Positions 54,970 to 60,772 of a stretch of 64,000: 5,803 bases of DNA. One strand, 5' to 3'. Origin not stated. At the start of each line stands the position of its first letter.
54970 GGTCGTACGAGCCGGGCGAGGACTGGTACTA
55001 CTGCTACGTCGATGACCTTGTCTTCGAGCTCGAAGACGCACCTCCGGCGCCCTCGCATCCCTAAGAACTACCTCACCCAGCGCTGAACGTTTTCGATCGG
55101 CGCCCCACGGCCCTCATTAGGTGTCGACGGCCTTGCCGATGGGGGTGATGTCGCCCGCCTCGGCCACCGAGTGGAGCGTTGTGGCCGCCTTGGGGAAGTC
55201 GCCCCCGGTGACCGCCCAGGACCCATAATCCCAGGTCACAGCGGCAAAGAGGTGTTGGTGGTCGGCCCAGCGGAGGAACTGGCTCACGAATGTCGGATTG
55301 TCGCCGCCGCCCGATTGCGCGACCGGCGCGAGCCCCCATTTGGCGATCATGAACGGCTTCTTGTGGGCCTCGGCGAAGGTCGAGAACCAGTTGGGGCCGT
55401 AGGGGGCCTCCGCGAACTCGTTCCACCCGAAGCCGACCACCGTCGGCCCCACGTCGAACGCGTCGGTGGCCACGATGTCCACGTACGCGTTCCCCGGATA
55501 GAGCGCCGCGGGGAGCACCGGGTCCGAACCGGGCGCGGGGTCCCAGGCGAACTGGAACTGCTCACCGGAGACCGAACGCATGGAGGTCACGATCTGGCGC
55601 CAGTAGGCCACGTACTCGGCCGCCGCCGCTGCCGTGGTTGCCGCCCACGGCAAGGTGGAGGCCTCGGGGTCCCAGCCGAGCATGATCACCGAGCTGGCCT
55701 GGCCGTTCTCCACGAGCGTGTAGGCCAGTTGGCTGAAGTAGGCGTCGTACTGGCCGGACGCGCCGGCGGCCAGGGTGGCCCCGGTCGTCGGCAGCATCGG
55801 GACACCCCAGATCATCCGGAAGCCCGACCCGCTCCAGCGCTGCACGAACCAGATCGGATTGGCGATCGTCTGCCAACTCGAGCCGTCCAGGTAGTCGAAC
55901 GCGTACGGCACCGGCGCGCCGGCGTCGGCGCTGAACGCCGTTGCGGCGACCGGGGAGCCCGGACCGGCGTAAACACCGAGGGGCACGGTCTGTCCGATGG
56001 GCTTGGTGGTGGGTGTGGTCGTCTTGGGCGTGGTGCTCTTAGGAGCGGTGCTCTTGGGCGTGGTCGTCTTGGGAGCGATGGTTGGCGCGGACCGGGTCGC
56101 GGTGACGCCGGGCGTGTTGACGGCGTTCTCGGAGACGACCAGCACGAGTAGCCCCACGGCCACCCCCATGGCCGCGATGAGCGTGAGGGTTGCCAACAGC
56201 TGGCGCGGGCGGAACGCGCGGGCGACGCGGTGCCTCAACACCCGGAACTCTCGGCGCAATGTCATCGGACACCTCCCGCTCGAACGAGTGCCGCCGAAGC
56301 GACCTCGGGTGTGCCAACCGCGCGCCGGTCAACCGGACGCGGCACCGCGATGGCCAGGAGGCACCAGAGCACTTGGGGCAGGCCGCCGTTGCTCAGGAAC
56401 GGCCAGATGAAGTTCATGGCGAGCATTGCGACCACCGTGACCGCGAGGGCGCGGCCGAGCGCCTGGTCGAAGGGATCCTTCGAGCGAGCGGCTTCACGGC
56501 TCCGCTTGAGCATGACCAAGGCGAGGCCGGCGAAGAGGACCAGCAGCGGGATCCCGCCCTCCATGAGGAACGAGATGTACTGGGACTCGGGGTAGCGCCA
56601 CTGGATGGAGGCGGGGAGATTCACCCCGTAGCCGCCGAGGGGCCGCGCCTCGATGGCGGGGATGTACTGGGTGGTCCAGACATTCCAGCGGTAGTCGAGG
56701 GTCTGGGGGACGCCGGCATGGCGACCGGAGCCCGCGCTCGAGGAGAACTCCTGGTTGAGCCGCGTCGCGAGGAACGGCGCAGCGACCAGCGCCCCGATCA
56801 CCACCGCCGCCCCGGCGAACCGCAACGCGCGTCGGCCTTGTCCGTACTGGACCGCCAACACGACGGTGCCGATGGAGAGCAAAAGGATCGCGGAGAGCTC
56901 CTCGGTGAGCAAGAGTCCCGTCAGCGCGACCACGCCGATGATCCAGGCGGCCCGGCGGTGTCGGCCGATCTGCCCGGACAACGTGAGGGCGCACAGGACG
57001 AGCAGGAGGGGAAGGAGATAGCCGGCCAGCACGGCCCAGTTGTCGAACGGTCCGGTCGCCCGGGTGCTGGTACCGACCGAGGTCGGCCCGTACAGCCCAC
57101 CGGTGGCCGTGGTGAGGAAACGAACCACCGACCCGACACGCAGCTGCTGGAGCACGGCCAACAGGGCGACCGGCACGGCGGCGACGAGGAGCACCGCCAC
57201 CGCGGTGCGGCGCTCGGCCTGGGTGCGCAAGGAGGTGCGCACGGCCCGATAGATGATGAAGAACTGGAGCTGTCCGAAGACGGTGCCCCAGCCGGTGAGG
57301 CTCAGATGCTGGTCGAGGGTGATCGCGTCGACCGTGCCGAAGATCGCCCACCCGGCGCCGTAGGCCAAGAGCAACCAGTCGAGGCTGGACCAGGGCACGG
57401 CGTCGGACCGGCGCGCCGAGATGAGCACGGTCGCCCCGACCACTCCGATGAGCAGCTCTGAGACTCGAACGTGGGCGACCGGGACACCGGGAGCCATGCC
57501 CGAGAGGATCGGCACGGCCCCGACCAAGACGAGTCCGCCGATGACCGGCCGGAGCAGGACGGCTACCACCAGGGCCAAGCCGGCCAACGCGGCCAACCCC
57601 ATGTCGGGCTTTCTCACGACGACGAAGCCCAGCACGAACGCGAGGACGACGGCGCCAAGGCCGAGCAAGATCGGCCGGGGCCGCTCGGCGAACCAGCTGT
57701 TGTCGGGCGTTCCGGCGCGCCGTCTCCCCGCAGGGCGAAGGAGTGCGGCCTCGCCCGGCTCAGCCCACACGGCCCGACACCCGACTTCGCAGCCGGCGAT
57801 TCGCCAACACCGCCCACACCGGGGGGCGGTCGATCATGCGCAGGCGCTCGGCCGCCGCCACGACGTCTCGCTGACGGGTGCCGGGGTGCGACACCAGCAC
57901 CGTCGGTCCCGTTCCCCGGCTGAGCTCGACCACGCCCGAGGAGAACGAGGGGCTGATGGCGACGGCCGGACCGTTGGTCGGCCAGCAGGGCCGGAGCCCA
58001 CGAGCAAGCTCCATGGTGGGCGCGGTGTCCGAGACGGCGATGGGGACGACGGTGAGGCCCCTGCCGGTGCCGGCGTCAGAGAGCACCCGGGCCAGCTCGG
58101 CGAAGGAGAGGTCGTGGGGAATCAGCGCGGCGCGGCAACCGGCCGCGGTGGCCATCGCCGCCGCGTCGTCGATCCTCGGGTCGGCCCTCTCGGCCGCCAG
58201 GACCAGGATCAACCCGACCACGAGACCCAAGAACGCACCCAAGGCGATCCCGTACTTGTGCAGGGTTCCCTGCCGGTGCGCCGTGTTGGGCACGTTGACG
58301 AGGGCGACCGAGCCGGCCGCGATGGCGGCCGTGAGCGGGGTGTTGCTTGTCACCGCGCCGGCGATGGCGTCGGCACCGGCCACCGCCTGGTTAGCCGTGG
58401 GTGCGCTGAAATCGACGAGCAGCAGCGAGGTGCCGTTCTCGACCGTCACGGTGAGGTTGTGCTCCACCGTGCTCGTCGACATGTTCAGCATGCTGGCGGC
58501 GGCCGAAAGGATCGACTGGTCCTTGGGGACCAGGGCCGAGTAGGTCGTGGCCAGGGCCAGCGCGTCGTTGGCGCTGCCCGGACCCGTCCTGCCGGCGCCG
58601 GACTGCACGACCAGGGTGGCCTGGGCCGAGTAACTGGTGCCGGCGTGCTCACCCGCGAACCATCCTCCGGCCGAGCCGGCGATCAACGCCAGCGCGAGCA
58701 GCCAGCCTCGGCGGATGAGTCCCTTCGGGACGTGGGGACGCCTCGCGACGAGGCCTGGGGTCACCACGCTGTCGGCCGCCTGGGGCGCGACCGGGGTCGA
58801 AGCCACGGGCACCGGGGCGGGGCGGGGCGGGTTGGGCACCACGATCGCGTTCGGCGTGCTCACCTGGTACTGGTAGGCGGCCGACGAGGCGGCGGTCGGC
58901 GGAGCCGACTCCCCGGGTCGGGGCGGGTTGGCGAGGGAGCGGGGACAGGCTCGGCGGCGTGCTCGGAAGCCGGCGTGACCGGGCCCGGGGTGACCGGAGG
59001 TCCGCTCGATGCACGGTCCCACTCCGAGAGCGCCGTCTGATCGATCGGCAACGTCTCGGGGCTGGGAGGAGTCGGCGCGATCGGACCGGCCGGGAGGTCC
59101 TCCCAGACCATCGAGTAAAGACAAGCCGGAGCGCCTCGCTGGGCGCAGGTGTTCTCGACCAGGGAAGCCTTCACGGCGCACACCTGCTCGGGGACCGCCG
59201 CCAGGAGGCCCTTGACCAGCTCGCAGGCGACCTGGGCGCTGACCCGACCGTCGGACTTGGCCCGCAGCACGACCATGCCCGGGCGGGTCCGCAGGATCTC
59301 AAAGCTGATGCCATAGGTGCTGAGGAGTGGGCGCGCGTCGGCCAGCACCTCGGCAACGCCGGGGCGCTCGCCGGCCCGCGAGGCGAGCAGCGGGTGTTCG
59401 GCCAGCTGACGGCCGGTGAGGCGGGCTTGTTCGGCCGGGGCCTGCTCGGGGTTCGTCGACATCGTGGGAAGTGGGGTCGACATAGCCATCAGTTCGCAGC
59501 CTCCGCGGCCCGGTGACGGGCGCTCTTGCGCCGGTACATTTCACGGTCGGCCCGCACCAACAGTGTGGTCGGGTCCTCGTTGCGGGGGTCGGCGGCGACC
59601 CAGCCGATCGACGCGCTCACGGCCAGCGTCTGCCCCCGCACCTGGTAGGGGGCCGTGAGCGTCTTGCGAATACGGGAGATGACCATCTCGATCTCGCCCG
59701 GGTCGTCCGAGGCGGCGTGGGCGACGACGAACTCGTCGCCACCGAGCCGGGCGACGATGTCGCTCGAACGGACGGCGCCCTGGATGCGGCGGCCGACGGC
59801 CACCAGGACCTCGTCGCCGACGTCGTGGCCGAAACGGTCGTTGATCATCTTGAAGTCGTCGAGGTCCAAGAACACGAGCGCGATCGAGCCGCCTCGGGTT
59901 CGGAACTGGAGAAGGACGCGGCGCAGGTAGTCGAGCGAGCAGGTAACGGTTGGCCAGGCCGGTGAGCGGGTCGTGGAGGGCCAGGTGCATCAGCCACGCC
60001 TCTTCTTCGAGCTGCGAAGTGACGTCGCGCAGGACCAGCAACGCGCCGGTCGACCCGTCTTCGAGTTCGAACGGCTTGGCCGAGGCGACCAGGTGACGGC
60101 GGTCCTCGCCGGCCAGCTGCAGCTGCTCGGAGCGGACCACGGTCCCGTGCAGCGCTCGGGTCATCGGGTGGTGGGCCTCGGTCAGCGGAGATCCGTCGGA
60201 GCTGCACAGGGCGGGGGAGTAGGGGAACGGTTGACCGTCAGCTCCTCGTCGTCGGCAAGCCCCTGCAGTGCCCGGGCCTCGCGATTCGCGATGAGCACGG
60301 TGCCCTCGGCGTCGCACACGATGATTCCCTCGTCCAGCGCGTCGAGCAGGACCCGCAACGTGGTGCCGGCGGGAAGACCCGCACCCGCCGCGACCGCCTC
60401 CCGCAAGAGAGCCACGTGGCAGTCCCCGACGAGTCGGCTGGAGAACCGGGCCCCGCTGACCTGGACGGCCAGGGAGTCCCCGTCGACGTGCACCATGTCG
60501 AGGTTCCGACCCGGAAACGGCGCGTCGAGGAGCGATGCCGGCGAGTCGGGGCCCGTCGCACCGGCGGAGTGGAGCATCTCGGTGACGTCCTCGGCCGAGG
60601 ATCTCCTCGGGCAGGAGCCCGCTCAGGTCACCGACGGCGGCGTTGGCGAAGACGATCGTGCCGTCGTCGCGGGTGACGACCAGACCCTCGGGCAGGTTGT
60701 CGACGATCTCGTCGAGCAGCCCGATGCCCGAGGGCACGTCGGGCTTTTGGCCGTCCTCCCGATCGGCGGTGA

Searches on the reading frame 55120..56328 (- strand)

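Call 8: search_protein_families(library=pfam, proteins=[window:55120-56328:-], max_evalue=0.01)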
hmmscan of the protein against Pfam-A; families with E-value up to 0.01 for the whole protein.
window:55120-56328:- (403 aa): 1 family
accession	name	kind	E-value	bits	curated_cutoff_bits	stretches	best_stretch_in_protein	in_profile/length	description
PF02156.21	Glyco_hydro_26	-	0.00017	21.5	20.2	1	228-291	168-230/311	Glycosyl hydrolase family 26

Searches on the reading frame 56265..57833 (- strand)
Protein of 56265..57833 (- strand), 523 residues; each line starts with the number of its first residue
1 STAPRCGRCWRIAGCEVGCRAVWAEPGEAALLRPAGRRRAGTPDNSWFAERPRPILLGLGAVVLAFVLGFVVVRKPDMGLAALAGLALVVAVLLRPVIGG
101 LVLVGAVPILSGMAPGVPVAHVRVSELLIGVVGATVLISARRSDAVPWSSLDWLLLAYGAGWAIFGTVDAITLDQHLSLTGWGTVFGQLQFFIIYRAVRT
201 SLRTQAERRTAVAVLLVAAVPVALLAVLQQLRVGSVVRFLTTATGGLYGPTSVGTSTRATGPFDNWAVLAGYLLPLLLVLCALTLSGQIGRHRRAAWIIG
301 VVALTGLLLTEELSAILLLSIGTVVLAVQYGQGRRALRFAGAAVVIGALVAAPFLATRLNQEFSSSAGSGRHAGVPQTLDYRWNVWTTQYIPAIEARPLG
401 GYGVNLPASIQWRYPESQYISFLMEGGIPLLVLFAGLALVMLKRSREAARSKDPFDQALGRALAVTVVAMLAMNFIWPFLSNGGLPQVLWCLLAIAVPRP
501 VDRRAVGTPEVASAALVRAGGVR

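Call 8: search_protein_families(library=pfam, proteins=[window:56265-57833:-], max_evalue=0.01)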
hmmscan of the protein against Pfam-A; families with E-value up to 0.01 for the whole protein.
window:56265-57833:- (523 aa): 1 family
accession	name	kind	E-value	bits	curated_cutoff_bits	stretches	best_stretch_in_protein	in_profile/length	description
PF04932.20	Wzy_C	-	1.3e-13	51.4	31.7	1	301-435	4-149/149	O-Antigen ligase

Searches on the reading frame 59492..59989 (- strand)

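Call 60: search_protein_families(library=pfam, proteins=[window:59492-59989:-], max_evalue=0.001)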
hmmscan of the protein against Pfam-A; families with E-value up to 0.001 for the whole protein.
window:59492-59989:- (166 aa): 1 family
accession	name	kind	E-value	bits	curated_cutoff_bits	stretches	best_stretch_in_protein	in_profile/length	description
PF00990.26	GGDEF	-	9.6e-37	126.7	23.8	1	21-158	18-158/161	Diguanylate cyclase, GGDEF domain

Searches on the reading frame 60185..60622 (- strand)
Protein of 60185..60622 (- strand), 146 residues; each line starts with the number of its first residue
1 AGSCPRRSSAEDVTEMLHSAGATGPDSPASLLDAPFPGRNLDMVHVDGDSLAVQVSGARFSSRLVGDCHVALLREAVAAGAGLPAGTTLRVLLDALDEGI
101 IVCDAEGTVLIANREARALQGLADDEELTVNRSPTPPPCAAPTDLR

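Call 60: search_protein_families(library=pfam, proteins=[window:60185-60622:-], max_evalue=0.001)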
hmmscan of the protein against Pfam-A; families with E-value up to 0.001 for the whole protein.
window:60185-60622:- (146 aa): 1 family
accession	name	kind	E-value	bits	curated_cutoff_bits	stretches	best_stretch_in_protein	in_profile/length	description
PF00989.32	PAS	-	0.00021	21.7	22.6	1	89-126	3-40/113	PAS fold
